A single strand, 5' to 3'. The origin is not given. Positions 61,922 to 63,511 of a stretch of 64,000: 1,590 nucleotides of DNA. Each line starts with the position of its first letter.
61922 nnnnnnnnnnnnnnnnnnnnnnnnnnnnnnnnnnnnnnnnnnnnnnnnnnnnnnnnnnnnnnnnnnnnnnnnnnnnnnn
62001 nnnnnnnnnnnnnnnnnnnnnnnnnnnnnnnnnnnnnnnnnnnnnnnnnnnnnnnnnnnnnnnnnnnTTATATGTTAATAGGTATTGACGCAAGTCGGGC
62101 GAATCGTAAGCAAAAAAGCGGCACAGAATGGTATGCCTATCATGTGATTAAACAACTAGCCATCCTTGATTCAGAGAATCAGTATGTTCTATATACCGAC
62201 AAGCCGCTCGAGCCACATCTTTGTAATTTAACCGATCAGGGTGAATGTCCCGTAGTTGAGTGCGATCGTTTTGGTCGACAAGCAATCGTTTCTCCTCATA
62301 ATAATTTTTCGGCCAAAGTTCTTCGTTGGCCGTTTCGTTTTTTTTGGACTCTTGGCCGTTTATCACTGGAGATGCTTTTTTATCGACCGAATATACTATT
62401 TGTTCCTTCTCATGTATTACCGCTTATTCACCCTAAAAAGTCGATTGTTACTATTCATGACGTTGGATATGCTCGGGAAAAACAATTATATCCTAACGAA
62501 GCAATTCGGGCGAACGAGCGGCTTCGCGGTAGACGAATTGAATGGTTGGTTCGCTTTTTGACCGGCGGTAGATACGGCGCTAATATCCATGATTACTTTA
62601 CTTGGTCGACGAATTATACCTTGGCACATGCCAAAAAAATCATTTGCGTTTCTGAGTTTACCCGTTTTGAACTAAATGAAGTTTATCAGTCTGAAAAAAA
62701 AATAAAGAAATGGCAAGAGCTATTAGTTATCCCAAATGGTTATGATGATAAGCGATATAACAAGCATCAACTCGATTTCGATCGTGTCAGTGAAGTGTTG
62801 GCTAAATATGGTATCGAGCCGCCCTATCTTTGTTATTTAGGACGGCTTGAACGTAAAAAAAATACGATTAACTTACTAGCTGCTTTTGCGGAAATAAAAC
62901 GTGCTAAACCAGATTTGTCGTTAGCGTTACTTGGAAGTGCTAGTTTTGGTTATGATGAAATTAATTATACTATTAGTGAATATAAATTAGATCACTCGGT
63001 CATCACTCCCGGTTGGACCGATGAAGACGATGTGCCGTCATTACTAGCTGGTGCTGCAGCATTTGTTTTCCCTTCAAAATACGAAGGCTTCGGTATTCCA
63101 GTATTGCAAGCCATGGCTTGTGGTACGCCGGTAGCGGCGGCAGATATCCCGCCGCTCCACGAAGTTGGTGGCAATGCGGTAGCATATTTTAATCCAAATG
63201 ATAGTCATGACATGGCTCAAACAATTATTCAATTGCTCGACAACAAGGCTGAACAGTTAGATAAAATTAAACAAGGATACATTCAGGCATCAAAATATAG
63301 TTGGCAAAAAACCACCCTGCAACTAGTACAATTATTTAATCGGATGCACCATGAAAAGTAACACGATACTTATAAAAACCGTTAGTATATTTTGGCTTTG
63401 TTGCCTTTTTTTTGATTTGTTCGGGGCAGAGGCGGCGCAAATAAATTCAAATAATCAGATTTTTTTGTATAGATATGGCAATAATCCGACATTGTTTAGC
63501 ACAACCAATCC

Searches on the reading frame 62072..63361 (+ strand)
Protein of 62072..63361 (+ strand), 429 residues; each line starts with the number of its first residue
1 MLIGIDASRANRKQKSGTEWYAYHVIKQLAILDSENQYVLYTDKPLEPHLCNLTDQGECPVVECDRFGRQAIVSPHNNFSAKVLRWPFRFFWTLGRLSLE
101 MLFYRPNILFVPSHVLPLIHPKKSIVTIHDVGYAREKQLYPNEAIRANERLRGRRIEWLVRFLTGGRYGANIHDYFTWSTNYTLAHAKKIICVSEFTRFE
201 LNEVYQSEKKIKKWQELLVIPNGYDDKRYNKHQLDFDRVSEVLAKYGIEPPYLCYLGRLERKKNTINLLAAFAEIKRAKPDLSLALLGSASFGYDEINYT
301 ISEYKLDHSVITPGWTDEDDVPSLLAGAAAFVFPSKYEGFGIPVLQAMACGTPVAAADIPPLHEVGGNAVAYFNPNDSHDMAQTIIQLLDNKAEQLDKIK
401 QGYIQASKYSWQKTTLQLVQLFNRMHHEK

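Call 63: search_protein_families(library=pfam, proteins=[window:62072-63361:+], max_evalue=0.01)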
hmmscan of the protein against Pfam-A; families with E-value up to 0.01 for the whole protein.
window:62072-63361:+ (429 aa): 5 families
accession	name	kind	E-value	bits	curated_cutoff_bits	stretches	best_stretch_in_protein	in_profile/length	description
PF00534.26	Glycos_transf_1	-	1.7e-31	109.5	26.4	1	249-400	14-167/172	Glycosyl transferases group 1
PF13692.12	Glyco_trans_1_4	-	4.3e-26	92.3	27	1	251-391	2-142/142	Glycosyl transferases group 1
PF13439.12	Glyco_transf_4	-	3.8e-07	30.7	28.5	1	17-228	3-170/170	Glycosyltransferase Family 4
PF20706.3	GT4-conflict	-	3.9e-07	29.8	26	1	251-354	198-308/385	Family 4 Glycosyltransferase in conflict systems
PF13524.12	Glyco_trans_1_2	-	2e-05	25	25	1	273-415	7-139/144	Glycosyl transferase-like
